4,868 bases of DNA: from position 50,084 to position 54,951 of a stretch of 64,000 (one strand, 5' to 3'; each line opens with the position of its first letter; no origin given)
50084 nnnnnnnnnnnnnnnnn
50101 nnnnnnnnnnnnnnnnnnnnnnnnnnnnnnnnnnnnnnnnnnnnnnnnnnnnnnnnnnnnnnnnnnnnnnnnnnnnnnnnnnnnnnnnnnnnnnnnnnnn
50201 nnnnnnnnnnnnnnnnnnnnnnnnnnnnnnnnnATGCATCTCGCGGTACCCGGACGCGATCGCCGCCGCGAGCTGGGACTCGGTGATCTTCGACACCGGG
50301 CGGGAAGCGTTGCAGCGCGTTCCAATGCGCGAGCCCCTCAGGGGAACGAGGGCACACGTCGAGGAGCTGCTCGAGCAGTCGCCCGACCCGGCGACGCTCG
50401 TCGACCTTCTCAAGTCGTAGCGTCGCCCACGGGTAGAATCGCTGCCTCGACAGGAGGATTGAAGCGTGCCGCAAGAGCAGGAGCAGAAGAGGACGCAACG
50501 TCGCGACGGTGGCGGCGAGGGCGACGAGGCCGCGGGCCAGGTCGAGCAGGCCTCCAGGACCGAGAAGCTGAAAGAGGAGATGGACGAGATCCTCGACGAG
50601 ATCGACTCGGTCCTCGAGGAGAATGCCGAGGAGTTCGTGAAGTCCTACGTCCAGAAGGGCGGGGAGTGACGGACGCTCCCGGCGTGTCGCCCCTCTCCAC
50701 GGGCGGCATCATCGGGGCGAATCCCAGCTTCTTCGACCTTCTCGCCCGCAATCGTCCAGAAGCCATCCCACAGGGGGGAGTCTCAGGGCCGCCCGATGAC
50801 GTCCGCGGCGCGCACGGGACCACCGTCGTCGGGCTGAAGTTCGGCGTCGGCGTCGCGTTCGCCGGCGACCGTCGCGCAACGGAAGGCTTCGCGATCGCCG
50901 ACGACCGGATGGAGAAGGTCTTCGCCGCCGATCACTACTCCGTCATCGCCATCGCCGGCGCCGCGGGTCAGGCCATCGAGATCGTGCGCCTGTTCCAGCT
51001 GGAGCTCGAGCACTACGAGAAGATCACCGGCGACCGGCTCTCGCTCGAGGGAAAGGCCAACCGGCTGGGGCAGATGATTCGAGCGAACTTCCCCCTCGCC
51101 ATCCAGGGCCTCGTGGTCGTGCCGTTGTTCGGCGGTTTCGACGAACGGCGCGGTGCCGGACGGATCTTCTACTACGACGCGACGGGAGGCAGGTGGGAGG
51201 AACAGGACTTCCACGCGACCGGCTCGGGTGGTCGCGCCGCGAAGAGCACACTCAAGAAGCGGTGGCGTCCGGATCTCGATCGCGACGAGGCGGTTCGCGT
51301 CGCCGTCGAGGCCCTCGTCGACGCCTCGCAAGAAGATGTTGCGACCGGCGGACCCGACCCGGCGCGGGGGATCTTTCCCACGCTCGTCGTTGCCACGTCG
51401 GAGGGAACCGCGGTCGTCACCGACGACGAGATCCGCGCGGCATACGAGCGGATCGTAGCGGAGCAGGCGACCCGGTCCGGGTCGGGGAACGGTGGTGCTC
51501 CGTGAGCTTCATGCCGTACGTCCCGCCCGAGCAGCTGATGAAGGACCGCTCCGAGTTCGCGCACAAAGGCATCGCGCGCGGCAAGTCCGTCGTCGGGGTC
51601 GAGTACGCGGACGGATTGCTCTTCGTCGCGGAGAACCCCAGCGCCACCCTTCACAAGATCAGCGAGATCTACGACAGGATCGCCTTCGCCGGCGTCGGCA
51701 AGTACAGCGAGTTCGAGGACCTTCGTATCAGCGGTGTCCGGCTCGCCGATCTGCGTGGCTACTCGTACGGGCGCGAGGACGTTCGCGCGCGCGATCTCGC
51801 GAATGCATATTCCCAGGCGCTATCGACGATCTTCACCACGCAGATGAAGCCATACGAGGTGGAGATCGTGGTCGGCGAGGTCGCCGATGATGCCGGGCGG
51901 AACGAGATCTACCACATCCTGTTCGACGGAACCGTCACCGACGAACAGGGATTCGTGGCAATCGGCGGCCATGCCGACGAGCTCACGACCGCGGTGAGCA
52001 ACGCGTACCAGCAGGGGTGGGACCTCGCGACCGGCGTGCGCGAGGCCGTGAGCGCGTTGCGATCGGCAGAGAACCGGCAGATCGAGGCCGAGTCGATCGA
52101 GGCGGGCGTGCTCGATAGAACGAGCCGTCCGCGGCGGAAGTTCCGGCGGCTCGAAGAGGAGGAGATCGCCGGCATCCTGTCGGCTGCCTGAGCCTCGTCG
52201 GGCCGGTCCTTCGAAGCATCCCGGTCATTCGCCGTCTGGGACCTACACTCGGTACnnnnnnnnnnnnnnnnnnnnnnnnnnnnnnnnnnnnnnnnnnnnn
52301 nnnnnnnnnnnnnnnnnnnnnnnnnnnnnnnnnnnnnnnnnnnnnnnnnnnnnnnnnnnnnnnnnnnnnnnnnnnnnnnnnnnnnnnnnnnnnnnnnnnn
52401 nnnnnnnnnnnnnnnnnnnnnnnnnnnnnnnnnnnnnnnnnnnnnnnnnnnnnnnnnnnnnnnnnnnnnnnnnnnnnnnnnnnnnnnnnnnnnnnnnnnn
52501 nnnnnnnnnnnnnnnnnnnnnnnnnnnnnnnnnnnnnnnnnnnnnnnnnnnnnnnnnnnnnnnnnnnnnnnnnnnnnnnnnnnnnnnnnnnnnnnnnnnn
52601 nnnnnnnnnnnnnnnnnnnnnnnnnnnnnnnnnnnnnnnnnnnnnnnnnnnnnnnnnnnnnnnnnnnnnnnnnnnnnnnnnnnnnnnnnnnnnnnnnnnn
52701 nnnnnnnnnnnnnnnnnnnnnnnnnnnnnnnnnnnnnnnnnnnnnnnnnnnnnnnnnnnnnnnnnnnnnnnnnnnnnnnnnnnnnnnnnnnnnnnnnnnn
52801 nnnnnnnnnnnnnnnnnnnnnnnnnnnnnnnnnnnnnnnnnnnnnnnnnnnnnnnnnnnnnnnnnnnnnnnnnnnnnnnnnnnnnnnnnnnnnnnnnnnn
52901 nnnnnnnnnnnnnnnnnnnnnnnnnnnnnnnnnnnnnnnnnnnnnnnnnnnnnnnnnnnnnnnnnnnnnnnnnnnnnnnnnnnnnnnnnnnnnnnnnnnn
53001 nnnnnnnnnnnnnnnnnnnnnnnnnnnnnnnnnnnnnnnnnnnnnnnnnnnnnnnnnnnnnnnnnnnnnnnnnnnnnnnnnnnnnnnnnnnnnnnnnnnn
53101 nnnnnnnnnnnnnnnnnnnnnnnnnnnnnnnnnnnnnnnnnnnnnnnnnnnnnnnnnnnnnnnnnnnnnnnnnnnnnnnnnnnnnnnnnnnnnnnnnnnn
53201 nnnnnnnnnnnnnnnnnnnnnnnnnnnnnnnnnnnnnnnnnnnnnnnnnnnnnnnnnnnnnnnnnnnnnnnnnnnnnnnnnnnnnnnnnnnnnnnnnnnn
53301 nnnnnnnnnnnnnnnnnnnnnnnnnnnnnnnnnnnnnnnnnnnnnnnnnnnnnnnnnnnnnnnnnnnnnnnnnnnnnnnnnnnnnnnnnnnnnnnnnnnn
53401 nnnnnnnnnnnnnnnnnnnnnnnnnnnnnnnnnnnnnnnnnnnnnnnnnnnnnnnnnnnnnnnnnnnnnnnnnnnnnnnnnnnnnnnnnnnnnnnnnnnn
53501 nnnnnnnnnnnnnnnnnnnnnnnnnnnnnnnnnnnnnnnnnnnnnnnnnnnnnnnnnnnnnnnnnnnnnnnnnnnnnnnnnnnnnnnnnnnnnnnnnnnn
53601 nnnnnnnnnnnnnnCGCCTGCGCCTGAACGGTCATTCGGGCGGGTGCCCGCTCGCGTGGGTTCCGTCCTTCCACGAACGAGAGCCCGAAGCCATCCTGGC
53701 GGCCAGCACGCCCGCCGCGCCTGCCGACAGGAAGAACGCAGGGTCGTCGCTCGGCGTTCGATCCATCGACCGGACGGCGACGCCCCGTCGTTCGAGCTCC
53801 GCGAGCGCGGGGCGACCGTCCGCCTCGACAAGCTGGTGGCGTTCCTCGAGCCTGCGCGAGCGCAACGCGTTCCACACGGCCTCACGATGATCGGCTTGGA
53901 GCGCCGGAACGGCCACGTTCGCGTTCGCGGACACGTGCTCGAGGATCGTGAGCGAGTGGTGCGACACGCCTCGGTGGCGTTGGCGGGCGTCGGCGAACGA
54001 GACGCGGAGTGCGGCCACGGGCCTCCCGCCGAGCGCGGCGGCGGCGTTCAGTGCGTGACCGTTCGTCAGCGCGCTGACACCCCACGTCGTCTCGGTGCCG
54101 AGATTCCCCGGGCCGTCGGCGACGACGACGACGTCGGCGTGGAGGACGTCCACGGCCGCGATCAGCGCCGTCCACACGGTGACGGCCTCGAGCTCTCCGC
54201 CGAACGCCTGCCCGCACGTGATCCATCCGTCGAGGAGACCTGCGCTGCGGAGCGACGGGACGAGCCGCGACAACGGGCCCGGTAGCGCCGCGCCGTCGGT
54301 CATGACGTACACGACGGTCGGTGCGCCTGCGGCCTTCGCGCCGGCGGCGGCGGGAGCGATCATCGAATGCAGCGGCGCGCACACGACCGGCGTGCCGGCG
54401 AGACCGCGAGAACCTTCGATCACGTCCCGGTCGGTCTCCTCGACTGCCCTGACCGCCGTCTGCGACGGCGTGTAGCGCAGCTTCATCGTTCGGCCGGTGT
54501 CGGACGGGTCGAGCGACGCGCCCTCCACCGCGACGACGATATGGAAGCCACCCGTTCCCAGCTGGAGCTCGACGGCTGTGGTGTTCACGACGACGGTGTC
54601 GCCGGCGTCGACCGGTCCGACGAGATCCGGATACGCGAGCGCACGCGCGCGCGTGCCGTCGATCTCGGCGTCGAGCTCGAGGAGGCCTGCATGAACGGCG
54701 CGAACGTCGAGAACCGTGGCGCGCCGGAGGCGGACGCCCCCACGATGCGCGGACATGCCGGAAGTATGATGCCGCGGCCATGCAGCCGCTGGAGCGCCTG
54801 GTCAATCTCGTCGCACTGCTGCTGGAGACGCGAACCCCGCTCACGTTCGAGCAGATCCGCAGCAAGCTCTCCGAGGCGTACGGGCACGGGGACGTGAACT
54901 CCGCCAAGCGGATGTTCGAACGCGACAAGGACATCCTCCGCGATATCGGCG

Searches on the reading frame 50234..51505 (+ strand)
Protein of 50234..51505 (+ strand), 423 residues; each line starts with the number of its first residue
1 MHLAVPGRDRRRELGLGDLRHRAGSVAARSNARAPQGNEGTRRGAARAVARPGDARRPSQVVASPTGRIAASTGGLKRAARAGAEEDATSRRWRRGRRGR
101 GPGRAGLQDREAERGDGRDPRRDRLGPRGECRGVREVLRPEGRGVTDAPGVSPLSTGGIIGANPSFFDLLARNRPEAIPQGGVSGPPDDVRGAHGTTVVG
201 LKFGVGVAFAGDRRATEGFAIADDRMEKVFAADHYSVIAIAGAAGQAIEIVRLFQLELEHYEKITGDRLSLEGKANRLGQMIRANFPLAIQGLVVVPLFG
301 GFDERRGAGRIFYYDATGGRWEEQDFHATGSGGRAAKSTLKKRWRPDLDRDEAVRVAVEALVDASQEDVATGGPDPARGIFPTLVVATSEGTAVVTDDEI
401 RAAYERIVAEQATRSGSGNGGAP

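Call 8: search_protein_families(library=pfam, proteins=[window:50234-51505:+], max_evalue=0.01)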
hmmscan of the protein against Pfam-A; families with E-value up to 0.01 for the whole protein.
window:50234-51505:+ (423 aa): 1 family
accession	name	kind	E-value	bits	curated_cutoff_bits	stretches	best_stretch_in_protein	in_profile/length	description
PF00227.31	Proteasome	-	8.5e-37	127.1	22.4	1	194-373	3-182/189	Proteasome subunit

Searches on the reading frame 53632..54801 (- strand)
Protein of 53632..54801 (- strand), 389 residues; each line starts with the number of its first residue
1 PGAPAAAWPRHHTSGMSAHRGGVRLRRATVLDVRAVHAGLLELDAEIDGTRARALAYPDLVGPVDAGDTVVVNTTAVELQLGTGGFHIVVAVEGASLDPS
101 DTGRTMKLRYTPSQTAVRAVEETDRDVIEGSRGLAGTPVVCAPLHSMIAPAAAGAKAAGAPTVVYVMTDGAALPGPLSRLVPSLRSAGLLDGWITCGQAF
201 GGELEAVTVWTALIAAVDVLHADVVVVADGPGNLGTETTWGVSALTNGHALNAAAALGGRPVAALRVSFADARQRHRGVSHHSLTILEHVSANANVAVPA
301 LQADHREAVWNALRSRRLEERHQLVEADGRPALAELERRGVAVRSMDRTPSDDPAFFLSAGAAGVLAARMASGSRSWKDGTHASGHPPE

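Call 81: search_protein_families(library=pfam, proteins=[window:53632-54801:-], max_evalue=0.00001)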
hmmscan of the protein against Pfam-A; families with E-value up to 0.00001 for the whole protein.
window:53632-54801:- (389 aa): 1 family
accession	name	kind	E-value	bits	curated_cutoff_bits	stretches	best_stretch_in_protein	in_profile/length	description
PF12982.12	DUF3866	-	9.6e-111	370.5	25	1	53-364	1-318/318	Protein of unknown function (DUF3866)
